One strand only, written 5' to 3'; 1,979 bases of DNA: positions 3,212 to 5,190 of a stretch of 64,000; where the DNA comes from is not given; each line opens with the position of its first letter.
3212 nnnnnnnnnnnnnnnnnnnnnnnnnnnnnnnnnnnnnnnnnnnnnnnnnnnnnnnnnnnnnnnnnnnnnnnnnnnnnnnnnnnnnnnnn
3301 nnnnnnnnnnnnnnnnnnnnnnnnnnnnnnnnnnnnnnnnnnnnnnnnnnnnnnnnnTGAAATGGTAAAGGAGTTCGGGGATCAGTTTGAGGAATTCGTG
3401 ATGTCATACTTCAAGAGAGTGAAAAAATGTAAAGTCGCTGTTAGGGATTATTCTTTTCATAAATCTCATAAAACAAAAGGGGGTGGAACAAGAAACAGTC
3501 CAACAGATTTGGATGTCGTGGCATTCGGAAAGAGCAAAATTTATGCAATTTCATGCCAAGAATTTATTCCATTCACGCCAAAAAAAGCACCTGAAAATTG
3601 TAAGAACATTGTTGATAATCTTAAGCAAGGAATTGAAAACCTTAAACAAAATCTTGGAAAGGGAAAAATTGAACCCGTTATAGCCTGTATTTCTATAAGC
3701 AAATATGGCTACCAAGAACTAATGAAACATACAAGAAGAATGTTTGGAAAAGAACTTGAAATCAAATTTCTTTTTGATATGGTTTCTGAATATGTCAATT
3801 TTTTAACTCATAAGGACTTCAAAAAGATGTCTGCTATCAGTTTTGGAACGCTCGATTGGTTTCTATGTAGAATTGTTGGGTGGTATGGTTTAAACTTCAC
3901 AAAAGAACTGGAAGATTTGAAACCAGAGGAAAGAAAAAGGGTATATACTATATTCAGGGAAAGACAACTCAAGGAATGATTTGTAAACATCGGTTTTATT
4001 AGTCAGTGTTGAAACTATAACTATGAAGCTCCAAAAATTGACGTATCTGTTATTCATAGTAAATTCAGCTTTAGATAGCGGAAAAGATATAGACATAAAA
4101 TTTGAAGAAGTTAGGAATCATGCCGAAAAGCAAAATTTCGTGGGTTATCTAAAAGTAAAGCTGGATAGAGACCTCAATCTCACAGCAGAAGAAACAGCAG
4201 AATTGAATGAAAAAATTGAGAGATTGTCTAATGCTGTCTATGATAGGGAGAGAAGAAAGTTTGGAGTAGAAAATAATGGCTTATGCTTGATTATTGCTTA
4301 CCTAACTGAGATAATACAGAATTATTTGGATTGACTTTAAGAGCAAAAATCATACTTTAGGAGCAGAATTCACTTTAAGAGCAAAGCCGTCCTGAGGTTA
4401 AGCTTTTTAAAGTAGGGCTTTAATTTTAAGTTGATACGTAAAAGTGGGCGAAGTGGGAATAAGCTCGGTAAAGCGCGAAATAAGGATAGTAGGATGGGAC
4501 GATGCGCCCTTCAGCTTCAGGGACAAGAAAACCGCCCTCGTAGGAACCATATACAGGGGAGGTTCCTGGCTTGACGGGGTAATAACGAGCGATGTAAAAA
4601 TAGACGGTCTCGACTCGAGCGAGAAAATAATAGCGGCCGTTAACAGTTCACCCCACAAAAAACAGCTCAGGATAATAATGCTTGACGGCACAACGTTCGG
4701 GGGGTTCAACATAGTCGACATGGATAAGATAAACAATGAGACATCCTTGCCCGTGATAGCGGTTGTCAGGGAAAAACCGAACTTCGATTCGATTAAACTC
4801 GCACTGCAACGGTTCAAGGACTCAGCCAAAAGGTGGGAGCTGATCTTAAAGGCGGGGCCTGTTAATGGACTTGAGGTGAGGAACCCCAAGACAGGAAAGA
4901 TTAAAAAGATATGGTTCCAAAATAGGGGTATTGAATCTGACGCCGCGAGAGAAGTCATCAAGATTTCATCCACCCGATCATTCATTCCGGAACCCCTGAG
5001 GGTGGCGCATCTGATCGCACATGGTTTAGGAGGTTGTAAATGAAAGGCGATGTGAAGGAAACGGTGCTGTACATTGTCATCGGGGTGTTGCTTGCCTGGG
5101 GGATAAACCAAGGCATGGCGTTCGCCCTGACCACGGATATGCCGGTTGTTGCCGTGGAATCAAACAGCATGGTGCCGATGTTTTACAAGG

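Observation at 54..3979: AT-rich islet with a three-gene module: MmeI-like giant N6A-methyltransferase, zinc-ribbon protein and Hjc-like nuclease-fold protein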

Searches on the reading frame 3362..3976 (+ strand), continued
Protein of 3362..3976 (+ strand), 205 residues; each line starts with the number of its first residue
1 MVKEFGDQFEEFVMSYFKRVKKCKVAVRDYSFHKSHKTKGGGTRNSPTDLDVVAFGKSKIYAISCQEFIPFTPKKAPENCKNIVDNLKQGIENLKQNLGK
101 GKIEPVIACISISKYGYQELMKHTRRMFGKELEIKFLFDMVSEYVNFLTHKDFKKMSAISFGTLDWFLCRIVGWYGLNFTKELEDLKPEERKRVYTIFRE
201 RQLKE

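Call 95: find_related_loci(query=L003:1657-2874:-, collection=viral_contigs, flank=10000)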
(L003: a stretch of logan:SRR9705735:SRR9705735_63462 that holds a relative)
Query L003:1657-2874:- (405 aa) in viral_contigs; peptide patterns used: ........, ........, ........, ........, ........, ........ (x = any residue, [..] = any of these).
1 stretches matched a pattern, but none encodes a relative of the query by tblastn (E <= 1e-3).

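Call 100: search_dna_similar(query=window:3362-3976:+, collection=plasmids, mode=protein, max_evalue=0.1, max_rows=8)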
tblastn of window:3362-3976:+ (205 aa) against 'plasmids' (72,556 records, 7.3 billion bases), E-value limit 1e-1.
No match.

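Call 102: search_dna_similar(query=L001:6360-9668:+, collection=plasmids, mode=protein, max_evalue=1e-50, max_rows=12)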
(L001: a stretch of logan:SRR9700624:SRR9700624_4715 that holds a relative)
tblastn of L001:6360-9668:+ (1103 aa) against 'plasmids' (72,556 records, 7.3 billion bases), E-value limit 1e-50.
Records with a match: 60; places in all: 61; records where one place covers at least 80% of the query: 9.
Best place of each record, by identity: <60% 60.
By first word of the organism name: Vibrio 39; Photobacterium 2; Mesorhizobium 2; Sulfuricystis 2; Aeromonas 2; Klebsiella 2; Frigoribacterium 1; Ligilactobacillus 1; Azospirillum 1; Alicyclobacillus 1; and 7 more.
By predicted mobility (MOB-suite, as given by PLSDB): mobilizable 45; non-mobilizable 12; conjugative 3.
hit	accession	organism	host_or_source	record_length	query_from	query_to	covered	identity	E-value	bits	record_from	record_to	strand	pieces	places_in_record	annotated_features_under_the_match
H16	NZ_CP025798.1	Vibrio owensii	-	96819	10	1063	96%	44.4%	0e+0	892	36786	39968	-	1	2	N-6 DNA methylase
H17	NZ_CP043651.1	Frigoribacterium sp. NBH87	pure culture,soil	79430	27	1031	91%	38.1%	0e+0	727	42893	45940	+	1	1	N-6 DNA methylase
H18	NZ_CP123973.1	Ligilactobacillus salivarius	pure culture,pig intestine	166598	30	1084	96%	32.2%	8e-162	539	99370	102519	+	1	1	hypothetical protein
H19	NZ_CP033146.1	Vibrio owensii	Penaeus vannamei,hepatopancrease,shrimp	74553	429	1063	58%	47.1%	4e-155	576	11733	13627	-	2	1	hypothetical protein (x2)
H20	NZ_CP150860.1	Vibrio parahaemolyticus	Penaeus vannamei,cell culture,Shrimp ...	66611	429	1063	58%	47.0%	3e-173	572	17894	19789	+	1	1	hypothetical protein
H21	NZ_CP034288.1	Vibrio parahaemolyticus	Penaeus vannamei,AHPND infected ...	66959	429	1063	58%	47.0%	3e-173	572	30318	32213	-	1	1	hypothetical protein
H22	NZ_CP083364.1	Vibrio parahaemolyticus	Penaeus vannamei (Whiteleg shrimp)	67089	429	1063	58%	47.0%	3e-173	572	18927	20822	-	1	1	hypothetical protein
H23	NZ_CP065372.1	Vibrio parahaemolyticus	Penaeus vannamei (Whiteleg shrimp)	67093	429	1063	58%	47.0%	3e-173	572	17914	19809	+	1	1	hypothetical protein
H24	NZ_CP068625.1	Vibrio parahaemolyticus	Penaeus vannamei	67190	429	1063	58%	47.0%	3e-173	572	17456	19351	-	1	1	hypothetical protein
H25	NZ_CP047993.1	Vibrio parahaemolyticus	Litopenaeus vannamei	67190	429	1063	58%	47.0%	3e-173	572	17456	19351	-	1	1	hypothetical protein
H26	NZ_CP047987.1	Vibrio parahaemolyticus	shrimp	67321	429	1063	58%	47.0%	3e-173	572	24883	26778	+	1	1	hypothetical protein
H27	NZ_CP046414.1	Vibrio parahaemolyticus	Penaeus vannamei,Single cell ...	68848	429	1063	58%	47.0%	3e-173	572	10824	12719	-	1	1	hypothetical protein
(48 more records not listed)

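Call 103: get_annotated_region(hit=H16, flank=4000)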
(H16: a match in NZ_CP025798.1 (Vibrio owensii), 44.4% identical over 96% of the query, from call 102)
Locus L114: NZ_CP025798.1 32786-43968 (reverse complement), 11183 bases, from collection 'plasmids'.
description: Vibrio owensii strain 051011B plasmid unnamed1
organism: Vibrio owensii (NCBI taxid 696485)
taxonomy: Bacteria; Pseudomonadota; Gammaproteobacteria; Vibrionales; Vibrionaceae; Vibrio; Vibrio owensii
host: -; source: -; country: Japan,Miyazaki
typing (MOB-suite, as given by PLSDB): mobilizable; relaxase MOBC
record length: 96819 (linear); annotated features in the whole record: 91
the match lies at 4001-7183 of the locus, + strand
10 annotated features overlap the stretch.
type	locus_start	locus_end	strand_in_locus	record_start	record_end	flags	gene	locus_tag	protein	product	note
CDS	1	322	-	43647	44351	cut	-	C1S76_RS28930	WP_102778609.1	methyltransferase domain-containing protein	-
CDS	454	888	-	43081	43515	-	-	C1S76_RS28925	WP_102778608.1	hypothetical protein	-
CDS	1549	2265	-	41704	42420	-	-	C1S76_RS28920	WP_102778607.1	beta/gamma crystallin domain-containing protein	GO:0098609 - cell-cell adhesion [Evidence IEA]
CDS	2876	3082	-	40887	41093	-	-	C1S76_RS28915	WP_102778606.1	hypothetical protein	-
CDS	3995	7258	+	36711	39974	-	-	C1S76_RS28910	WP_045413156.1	N-6 DNA methylase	GO:0006306 - DNA methylation [Evidence IEA]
CDS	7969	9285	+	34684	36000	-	-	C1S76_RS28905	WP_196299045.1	hypothetical protein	-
CDS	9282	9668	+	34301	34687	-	-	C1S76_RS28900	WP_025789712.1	hypothetical protein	-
CDS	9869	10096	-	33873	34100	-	-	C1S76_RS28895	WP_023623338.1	hypothetical protein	-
CDS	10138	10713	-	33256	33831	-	-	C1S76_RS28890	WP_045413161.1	DUF2913 family protein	-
CDS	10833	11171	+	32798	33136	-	-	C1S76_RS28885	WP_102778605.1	hypothetical protein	-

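Call 114: fold_search(model_id=the predicted structure, library=pdb)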
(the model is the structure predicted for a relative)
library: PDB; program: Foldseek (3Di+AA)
matches with E <= 10: 378; with E <= 0.001: 70
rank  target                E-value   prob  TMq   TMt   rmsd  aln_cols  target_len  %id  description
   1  8cxs_A                1.4e-17  1.00  0.33  0.62   7.7       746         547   15  CamA Adenine Methyltransferase Complexed to Cognate Substrate DNA and Inhibitor MTA (released 2023-01-11)
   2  7lt5_C                1.6e-17  1.00  0.34  0.62   8.2       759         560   14  CamA Adenine Methyltransferase Complexed to Cognate Substrate DNA and Cofactor SAH (released 2021-05-19)
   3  7rfl_B                5.7e-17  1.00  0.34  0.62   7.6       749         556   14  CamA Adenine Methyltransferase Complexed to Cognate Substrate DNA and Inhibitor SGC0946 (released 2021-09-15)
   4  7rfn_A                7.8e-17  1.00  0.33  0.61   8.2       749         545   15  CamA Adenine Methyltransferase Complexed to Cognate Substrate DNA and Inhibitor SGC8158 (released 2021-09-15)
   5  7lni_A                8.5e-17  1.00  0.33  0.61   8.2       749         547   15  SeMet CamA Adenine Methyltransferase Complexed to Cognate Substrate DNA (released 2021-05-19)
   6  8cy2_A                8.9e-17  1.00  0.33  0.62   7.6       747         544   15  CamA Adenine Methyltransferase Complexed to Cognate Substrate DNA and Inhibitor APNEA (Compound 9) (released 2023-01-11)
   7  7lt5_B                1.0e-16  1.00  0.35  0.62   7.8       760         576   14  CamA Adenine Methyltransferase Complexed to Cognate Substrate DNA and Cofactor SAH (released 2021-05-19)
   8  8cxy_C                1.0e-16  1.00  0.33  0.62   8.1       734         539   14  CamA Adenine Methyltransferase Complexed to Cognate Substrate DNA and Inhibitor N6-(2-Phenethyl)adenosine (Compound 8) (released 2023-01-11)
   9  7rfl_A                1.0e-16  1.00  0.33  0.62   7.8       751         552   15  CamA Adenine Methyltransferase Complexed to Cognate Substrate DNA and Inhibitor SGC0946 (released 2021-09-15)
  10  7rfl_C                1.1e-16  1.00  0.33  0.61   8.2       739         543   15  CamA Adenine Methyltransferase Complexed to Cognate Substrate DNA and Inhibitor SGC0946 (released 2021-09-15)
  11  8cxx_A                1.2e-16  1.00  0.33  0.61   8.2       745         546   15  CamA Adenine Methyltransferase Complexed to Cognate Substrate DNA and Compound 6 (released 2023-01-11)
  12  7rfk_B                1.3e-16  1.00  0.35  0.62   7.4       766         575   15  CamA Adenine Methyltransferase Complexed to Cognate Substrate DNA and Inhibitor Sinefungin (released 2021-09-15)
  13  8cy0_A                1.3e-16  1.00  0.33  0.61   8.2       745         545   15  CamA Adenine Methyltransferase Complexed to Cognate Substrate DNA and Inhibitor MC4756 (Compound 178) (released 2023-01-11)
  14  7rfm_A                1.3e-16  1.00  0.33  0.61   7.7       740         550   15  CamA Adenine Methyltransferase Complexed to Cognate Substrate DNA and Inhibitor EPZ004777 (released 2021-09-15)
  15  7rfk_C                1.4e-16  1.00  0.35  0.63   7.5       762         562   15  CamA Adenine Methyltransferase Complexed to Cognate Substrate DNA and Inhibitor Sinefungin (released 2021-09-15)
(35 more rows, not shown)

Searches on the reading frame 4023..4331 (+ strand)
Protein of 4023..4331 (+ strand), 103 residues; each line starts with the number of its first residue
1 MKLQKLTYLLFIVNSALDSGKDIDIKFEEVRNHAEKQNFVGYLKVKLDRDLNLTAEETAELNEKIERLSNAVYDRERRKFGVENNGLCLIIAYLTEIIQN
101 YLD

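Call 3: search_protein_families(library=pfam, proteins=[window:4023-4331:+], max_evalue=1)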
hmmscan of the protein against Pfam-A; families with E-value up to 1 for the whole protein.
window:4023-4331:+ (103 aa): 2 families
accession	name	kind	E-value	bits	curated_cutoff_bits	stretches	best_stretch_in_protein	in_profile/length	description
PF16404.10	BT_2262-like_C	-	0.072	13.7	29.6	1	33-79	60-106/125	BT_2262-like, C-terminal domain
PF20616.4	Caps_syn_GfcC_N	-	0.14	12.8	22.1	1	18-57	74-113/129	Capsule biosynthesis GfcC, N-terminal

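Call 4: search_protein_families(library=padloc, proteins=[window:4023-4331:+], max_evalue=1)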
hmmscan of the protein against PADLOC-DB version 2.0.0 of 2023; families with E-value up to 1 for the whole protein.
window:4023-4331:+ (103 aa): 0 families

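Call 5: search_protein_families(library=ncbifam, proteins=[window:4023-4331:+], max_evalue=1)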
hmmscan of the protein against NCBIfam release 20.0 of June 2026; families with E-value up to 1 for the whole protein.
window:4023-4331:+ (103 aa): 0 families

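Call 70: search_protein_families(library=phrogs, proteins=[window:4023-4331:+], max_evalue=0.01)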
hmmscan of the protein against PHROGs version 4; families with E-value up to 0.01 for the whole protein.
window:4023-4331:+ (103 aa): 0 families

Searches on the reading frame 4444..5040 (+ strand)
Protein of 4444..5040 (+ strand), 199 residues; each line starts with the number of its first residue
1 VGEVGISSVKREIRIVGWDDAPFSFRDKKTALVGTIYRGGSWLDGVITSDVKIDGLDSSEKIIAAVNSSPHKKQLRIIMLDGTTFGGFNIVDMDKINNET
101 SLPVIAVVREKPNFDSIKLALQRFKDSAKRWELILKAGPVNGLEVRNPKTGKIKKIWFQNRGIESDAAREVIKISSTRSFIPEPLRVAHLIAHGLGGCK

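Call 3: search_protein_families(library=pfam, proteins=[window:4444-5040:+], max_evalue=1)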
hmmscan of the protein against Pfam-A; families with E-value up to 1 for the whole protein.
window:4444-5040:+ (199 aa): 1 family
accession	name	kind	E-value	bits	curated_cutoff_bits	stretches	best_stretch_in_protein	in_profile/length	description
PF01949.23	Endo_dU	-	7.7e-57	192.1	32.7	1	12-195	2-181/182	Endonuclease dU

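Call 44: list_cluster_members(proteins=[P0001, P0005, L001:6360-9668:+, window:4444-5040:+, window:4023-4331:+, P0127, P0129, P0130])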
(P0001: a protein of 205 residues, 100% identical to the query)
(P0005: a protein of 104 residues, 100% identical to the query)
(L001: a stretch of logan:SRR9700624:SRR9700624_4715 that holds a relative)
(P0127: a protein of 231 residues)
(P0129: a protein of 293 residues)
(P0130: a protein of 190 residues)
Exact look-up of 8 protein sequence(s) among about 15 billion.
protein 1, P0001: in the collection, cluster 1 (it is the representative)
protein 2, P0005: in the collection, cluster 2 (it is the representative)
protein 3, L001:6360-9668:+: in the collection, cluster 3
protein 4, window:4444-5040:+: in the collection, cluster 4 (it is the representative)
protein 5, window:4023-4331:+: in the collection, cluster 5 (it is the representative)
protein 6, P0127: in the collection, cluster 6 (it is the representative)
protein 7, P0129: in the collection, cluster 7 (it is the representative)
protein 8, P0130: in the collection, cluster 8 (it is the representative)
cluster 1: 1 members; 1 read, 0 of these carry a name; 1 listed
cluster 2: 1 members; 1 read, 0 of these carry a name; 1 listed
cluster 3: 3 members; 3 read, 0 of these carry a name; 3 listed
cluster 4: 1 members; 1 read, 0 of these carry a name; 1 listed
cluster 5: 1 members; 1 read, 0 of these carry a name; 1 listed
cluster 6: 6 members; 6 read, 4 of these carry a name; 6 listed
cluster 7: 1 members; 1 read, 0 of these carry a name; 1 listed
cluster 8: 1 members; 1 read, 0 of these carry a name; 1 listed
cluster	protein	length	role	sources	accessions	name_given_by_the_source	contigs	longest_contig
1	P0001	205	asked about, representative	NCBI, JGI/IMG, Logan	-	-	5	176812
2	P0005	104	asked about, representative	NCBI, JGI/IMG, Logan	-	-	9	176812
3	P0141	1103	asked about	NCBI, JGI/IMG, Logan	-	-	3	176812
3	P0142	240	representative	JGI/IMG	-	-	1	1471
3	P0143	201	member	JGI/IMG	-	-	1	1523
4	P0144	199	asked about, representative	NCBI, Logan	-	-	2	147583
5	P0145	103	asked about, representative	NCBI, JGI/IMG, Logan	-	-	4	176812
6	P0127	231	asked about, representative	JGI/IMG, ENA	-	-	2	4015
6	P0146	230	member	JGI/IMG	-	hypothetical protein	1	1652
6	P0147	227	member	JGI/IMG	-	hypothetical protein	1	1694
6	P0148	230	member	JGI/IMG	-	hypothetical protein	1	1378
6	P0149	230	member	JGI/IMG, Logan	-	hypothetical protein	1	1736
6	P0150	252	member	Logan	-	-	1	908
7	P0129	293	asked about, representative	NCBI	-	-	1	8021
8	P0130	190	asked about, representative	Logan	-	-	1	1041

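Call 59: find_encoding_contigs(protein=window:4444-5040:+, flank=10000, max_places=5)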
Protein window:4444-5040:+ (199 aa): 2 contigs read that carry it; 2 places shown.
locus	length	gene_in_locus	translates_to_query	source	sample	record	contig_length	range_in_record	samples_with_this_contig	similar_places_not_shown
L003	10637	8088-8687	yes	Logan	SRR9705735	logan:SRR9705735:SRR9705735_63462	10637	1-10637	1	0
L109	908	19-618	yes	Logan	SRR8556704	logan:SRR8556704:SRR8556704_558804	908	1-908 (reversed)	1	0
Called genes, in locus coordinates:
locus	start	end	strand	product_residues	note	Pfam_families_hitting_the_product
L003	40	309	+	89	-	PF13656:RNA_pol_L_2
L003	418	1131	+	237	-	-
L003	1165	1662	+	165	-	PF13274:SocA_Panacea (weak)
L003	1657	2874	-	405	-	PF01609:DDE_Tnp_1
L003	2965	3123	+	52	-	-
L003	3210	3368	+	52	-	-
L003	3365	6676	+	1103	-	PF02384:N6_Mtase (weak), PF07669:Eco57I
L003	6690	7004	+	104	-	-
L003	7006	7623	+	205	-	-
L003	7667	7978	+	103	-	-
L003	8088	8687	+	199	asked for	PF01949:Endo_dU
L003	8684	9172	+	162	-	PF00717:Peptidase_S24 (faint)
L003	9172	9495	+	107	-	PF02150:Zn_ribbon_RPB9 (weak), PF07282:Cas12f1-like_TNB (faint), PF24042:DUF7351 (weak), PF01096:Zn_ribbon_TFIIS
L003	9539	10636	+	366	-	?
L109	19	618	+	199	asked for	PF01949:Endo_dU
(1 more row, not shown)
